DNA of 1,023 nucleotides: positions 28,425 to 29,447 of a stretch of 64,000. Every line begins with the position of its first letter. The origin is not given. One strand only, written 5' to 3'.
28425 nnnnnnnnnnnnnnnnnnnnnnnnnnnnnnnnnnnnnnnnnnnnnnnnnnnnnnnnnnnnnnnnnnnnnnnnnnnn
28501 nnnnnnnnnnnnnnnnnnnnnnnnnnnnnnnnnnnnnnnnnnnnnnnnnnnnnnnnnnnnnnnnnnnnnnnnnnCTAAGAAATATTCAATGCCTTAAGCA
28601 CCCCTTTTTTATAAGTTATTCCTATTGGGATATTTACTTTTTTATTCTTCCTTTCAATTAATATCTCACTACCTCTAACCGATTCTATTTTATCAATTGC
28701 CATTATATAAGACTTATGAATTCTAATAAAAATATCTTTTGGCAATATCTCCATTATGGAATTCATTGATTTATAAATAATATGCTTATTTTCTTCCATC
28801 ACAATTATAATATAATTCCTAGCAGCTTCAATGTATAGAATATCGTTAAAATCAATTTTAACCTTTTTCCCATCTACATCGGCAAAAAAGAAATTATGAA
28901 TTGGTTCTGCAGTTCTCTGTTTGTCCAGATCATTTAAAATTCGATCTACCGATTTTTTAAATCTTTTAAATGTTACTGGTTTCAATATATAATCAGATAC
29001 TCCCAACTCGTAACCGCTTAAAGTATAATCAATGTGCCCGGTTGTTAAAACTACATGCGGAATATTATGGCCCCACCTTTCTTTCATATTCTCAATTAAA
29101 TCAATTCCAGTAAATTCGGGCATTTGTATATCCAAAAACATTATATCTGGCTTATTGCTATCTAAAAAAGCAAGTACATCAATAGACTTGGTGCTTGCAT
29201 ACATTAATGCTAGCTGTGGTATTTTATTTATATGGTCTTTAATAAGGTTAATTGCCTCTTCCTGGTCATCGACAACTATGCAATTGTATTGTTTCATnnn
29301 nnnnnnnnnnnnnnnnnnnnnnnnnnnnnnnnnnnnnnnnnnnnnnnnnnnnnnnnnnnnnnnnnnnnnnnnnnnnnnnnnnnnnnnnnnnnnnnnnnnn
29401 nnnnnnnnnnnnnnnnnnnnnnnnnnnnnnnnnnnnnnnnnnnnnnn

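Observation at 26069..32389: Duplicated and eroding [membrane histidine kinase - LytTR regulator - prolyl oligopeptidase] array wedged between two GG-leader peptide loci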

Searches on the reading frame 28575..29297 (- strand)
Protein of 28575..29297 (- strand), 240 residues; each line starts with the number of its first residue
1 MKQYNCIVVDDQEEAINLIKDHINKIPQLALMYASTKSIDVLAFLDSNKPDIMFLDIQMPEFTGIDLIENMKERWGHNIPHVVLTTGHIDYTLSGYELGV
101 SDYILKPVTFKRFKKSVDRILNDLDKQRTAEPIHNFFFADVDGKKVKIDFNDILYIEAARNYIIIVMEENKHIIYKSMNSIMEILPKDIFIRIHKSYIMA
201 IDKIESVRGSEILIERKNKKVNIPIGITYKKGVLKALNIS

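Call 3: search_protein_families(library=pfam, proteins=[window:28575-29297:-], max_evalue=0.01)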
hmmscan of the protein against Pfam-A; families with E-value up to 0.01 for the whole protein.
window:28575-29297:- (240 aa): 2 families
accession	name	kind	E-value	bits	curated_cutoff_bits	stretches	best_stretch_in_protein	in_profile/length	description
PF00072.30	Response_reg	-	1.2e-17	64.5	30.2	1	7-117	2-110/111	Response regulator receiver domain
PF04397.21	LytTR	-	2.2e-17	63.5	22.6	1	145-237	3-97/98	LytTr DNA-binding domain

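Call 54: search_protein_families(library=ncbifam, proteins=[window:28575-29297:-], max_evalue=0.1)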
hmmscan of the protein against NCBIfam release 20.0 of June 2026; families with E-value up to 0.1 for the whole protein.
window:28575-29297:- (240 aa): 86 families (the best 25 are shown)
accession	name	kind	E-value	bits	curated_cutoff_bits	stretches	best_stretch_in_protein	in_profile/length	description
NF008677.0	PRK11697.1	equivalog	4.1e-28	98.3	246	1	5-231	3-229/238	two-component system response regulator BtsR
NF010684.1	PRK14084.1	equivalog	5.5e-18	65.6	375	1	6-207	3-220/254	response regulator transcription factor LytR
TIGR02875.1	spore_0_A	equivalog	5.9e-17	61.8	200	1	5-131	4-132/262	sporulation transcription factor Spo0A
NF011896.0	PRK15369.1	equivalog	9.4e-13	48.2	242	1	1-107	1-107/211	two component system response regulator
NF001965.0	PRK00742.1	subfamily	4.4e-12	45.9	293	1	3-118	3-120/357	chemotaxis-specific protein-glutamate methyltransferase CheB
NF045944.1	ResRegRpaBCyano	equivalog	5e-12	45.7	330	1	8-131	2-122/229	response regulator transcription factor RpaB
NF008296.0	PRK11083.1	equivalog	7.2e-12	45.2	273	1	33-165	31-162/228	two-component system response regulator CreB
NF006900.1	PRK09390.1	equivalog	9.8e-12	44.8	255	1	4-131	5-130/203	response regulator FixJ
NF007969.0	PRK10693.1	equivalog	1.1e-11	44.4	329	1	5-121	9-124/337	two-component system response regulator RssB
TIGR02154.1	PhoB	equivalog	2e-11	43.6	296.2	1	5-134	4-133/226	phosphate regulon transcriptional regulator PhoB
NF041946.1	LuxO_transreg_Vib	equivalog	5.8e-11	41.8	800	1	17-130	10-121/463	quorum-sensing sigma-54 dependent transcriptional regulator LuxO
NF053854.1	RespRegPhoBBctds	equivalog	2.3e-10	40.2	270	1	7-191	2-191/225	two-component system response regulator PhoB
NF008176.1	PRK10923.1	equivalog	2.3e-10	39.7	620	1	7-130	7-128/469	nitrogen regulation protein NR(I)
NF045505.1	RR_RssB_Pseudo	equivalog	2.5e-10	39.9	700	1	7-123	9-124/394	two-component system response regulator RssB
NF008302.0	PRK11091.1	equivalog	3e-10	38.9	838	1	4-210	526-726/779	aerobic respiration two-component sensor histidine kinase ArcB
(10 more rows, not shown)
